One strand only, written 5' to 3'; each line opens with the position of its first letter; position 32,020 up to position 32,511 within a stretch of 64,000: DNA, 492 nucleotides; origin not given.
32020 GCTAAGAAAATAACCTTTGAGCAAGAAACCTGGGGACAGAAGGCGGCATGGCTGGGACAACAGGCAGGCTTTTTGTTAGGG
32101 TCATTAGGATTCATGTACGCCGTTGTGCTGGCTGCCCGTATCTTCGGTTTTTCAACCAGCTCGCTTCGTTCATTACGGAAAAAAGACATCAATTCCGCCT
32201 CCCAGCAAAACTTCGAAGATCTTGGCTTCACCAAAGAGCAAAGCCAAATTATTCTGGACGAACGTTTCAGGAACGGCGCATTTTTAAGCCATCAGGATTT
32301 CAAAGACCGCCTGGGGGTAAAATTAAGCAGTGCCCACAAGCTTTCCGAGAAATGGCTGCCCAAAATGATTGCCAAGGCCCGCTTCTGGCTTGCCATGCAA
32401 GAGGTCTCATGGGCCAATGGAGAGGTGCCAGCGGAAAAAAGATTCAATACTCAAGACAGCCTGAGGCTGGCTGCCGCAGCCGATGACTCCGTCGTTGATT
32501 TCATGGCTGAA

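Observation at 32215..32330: ComEA-like helix-hairpin-helix motif in a predicted cytoplasmic segment of the giant protein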

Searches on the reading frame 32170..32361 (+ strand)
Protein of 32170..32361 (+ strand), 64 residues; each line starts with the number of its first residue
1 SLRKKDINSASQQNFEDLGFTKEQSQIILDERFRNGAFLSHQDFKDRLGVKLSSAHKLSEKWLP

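Call 15: search_protein_families(library=pfam, proteins=[window:32170-32361:+], max_evalue=10)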
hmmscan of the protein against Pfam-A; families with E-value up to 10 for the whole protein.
window:32170-32361:+ (64 aa): 2 families
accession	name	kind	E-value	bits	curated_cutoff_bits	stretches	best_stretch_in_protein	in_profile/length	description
PF12836.13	HHH_3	-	0.0015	19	27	1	6-54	7-56/65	Helix-hairpin-helix motif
PF14579.12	HHH_6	-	0.02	15.5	25.6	1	19-55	32-71/90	Helix-hairpin-helix motif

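Call 35: search_solved_structures(query=A1, max_evalue=10, show_alignments=3)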
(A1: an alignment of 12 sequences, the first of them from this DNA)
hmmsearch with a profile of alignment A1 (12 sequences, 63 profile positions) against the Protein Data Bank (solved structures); distinct sequences matched with E-value up to 10: 16.
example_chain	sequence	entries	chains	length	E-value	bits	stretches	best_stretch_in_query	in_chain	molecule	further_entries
9yi2_A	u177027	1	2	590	4.3e-08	36.2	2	2-44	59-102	Endonuclease/exonuclease/phosphatase family domain-containing protein 1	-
2ekk_A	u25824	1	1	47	0.00027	24.1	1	4-26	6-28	UBA domain from E3 ubiquitin-protein ligase HUWE1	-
8dss_A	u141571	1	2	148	0.0032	20.6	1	3-46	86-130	ComE operon protein 1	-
3e0d_A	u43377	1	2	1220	0.0056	19.8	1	22-59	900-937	DNA polymerase III subunit alpha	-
2hpi_A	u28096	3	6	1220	0.0058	19.8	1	22-59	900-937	DNA polymerase III alpha subunit | DNA polymerase III subunit alpha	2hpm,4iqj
8dfk_A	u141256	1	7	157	0.0062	19.7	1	5-57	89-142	ComE operon protein 1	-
7jq9_A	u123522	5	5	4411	0.022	18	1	1-26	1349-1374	E3 ubiquitin-protein ligase HUWE1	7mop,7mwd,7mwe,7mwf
9plq_A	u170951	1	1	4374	0.022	18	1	1-26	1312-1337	E3 ubiquitin-protein ligase HUWE1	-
9plr_A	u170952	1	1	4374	0.022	18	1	1-26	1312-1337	E3 ubiquitin-protein ligase HUWE1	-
27ae_A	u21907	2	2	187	0.12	15.5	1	26-49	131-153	DNA-binding protein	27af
2i5h_A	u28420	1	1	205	0.22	14.8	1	26-55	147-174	Hypothetical protein AF1531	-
6h9m_A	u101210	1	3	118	0.88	12.8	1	9-29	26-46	Coiled-coil domain-containing protein 90B, mitochondrial,General control protein GCN4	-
2fa8_A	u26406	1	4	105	0.9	12.8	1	26-49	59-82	hypothetical protein Atu0228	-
6wg5_A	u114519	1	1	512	0.99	12.6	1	26-44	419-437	Ectonucleoside triphosphate diphosphohydrolase 4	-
2g3q_A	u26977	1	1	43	1.6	12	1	11-29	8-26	Protein YBL047C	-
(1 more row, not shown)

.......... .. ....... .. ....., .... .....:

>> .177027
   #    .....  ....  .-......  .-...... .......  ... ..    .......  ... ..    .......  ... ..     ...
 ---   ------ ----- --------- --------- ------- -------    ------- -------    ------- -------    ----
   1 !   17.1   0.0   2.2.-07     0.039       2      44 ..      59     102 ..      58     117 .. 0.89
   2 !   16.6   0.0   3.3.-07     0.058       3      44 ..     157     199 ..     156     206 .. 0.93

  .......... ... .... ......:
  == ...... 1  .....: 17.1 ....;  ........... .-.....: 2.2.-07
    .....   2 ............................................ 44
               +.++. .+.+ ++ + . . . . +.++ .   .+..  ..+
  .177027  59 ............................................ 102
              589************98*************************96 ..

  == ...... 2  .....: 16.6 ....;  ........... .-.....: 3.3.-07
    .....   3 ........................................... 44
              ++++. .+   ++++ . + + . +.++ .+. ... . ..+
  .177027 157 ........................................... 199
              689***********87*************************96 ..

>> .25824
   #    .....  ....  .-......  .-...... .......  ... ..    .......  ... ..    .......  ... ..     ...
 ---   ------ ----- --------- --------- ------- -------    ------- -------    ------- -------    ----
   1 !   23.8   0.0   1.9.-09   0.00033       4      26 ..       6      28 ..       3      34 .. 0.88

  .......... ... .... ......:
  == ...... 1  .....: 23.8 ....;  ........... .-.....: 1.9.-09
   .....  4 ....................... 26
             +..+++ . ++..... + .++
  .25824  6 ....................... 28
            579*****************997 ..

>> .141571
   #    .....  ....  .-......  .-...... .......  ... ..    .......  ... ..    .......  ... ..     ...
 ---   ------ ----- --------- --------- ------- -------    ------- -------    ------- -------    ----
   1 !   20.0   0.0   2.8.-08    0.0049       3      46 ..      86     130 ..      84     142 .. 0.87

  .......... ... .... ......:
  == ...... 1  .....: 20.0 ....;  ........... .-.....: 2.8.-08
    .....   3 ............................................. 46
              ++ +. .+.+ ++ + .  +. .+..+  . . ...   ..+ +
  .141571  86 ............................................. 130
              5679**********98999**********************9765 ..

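Call 36: search_protein_families(library=pfam, alignment_id=A1, max_evalue=0.1)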
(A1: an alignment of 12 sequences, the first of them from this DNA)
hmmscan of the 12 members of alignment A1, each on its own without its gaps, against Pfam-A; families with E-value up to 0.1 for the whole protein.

A. member 1, seq(62 aa): 2 families
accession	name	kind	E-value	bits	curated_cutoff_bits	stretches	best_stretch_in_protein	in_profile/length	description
PF12836.13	HHH_3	-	0.0014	19.1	27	1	5-53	7-56/65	Helix-hairpin-helix motif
PF14579.12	HHH_6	-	0.02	15.5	25.6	1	18-54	32-71/90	Helix-hairpin-helix motif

B. families by the number of members that match (of 12 scanned): 10 families
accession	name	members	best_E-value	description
PF12836.13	HHH_3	9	3.1e-06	Helix-hairpin-helix motif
PF14579.12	HHH_6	7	1.2e-07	Helix-hairpin-helix motif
PF03934.19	T2SSK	3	0.00011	Type II secretion system (T2SS), protein K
PF11372.14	DUF3173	3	0.0019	Domain of unknown function (DUF3173)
PF04919.18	DUF655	2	0.0025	Protein of unknown function (DUF655)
PF09288.16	UBA_3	1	0.0022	Fungal ubiquitin-associated domain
PF00627.37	UBA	1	0.0042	UBA/TS-N domain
PF22562.2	UBA_7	1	0.033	UBA-like domain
PF15382.11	DUF4609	1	0.034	Domain of unknown function (DUF4609)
PF07341.16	DUF1473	1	0.054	Protein of unknown function (DUF1473)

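Call 46: predict_structure(alignment_id=A2)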
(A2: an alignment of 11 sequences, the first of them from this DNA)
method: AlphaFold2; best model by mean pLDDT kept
length: 62 residues; sequences in the alignment: 11
mean_pLDDT: 82.4   pTM: 0.65
mean pLDDT of the five models: 82.4, 81.6, 80.3, 78.1, 76.8
residues with pLDDT >= 90: 25; 70-90: 25; 50-70: 10; < 50: 2
segments of 3 or more residues with pLDDT < 50: none
pLDDT, mean of each block of 10 residues (from residue 1): 74 89 92 91 88 66 51
secondary structure, 60 per line:
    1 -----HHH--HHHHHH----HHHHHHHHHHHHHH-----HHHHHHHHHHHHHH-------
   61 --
elements in order: H11-16 H21-34 H40-53

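Call 49: fold_search(model_id=the predicted structure, library=pdb)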
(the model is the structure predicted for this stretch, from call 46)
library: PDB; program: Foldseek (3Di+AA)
matches with E <= 10: 16; with E <= 0.001: 0
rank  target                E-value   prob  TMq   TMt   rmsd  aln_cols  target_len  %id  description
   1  6utu_C                1.7e+00  0.66  0.63  0.17   4.6        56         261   30  Crystal structure of minor pseudopilin ternary complex of XcpVWX from the Type 2 secretion system of Pseudomonas aerug (released 2020-09-02)
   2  2edu_MODEL_1_A        1.9e+00  0.77  0.58  0.38   1.3        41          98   22  Solution structure of RSGI RUH-070, a C-terminal domain of kinesin-like protein KIF22 from human cDNA (released 2007-08-21)
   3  3bzk                  2.0e+00  0.75  0.63  0.06   2.9        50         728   34  Crystal Structure of the Tex protein from Pseudomonas aeruginosa, crystal form 2 (released 2008-04-08)
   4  8dss_B                2.7e+00  0.54  0.62  0.32   5.1        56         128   23  X-ray crystal structure of Geobacillus stearothermophilus ComEA (released 2022-12-28)
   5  9njk_C                3.1e+00  0.12  0.36  0.09   9.6        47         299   17  The Cryo-EM structure of the yeast Rad51-ssDNA nucleoprotein filament ADP bound state (released 2025-03-19)
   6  3cws_C                6.1e+00  0.08  0.35  0.10   6.2        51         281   12  Crystal Structure of an AlkA Host/Guest Complex 2'-fluoro-2'-deoxyinosine:Thymine Base Pair (released 2008-09-02)
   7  5ol9                  6.4e+00  0.28  0.53  0.42   1.9        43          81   21  Structure of human mitochondrial transcription elongation factor (TEFM) N-terminal domain (released 2017-10-18)
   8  4iqj_C                6.9e+00  0.25  0.52  0.03   3.1        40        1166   32  Structure of PolIIIalpha-Tauc-DNA complex suggests an atomic model of the replisome (released 2013-03-13)
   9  1mpg_A                7.3e+00  0.10  0.35  0.09   3.1        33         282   12  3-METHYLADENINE DNA GLYCOSYLASE II FROM ESCHERICHIA COLI (released 1998-01-28)
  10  1szp_D                7.8e+00  0.07  0.38  0.09   9.6        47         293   21  A Crystal Structure of the Rad51 Filament (released 2004-07-13)
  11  1szp_E                8.3e+00  0.07  0.38  0.09   9.6        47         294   21  A Crystal Structure of the Rad51 Filament (released 2004-07-13)
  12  3ogd_A                8.3e+00  0.04  0.32  0.09   6.3        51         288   12  AlkA Undamaged DNA Complex: Interrogation of a G*:C base pair (released 2010-09-15)
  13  2hpi                  9.3e+00  0.25  0.51  0.03   1.3        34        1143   35  Eubacterial and Eukaryotic Replicative DNA Polymerases are not Homologous: X-ray Structure of DNA Polymerase III (released 2006-09-19)
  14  3e0d_A                9.3e+00  0.25  0.51  0.03   1.3        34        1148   35  Insights into the Replisome from the Crystral Structure of the Ternary Complex of the Eubacterial DNA Polymerase III a (released 2008-09-23)
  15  3oh6_A                9.3e+00  0.06  0.32  0.09   3.3        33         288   12  AlkA Undamaged DNA Complex: Interrogation of a C:G base pair (released 2010-09-15)
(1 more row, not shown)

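Call 57: find_homologous_proteins(query=A2, max_evalue=0.001)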
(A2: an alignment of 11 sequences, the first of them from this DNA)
Query A2 (11 sequences): 84 candidates shared short words with the query, none scored E <= 0.001.
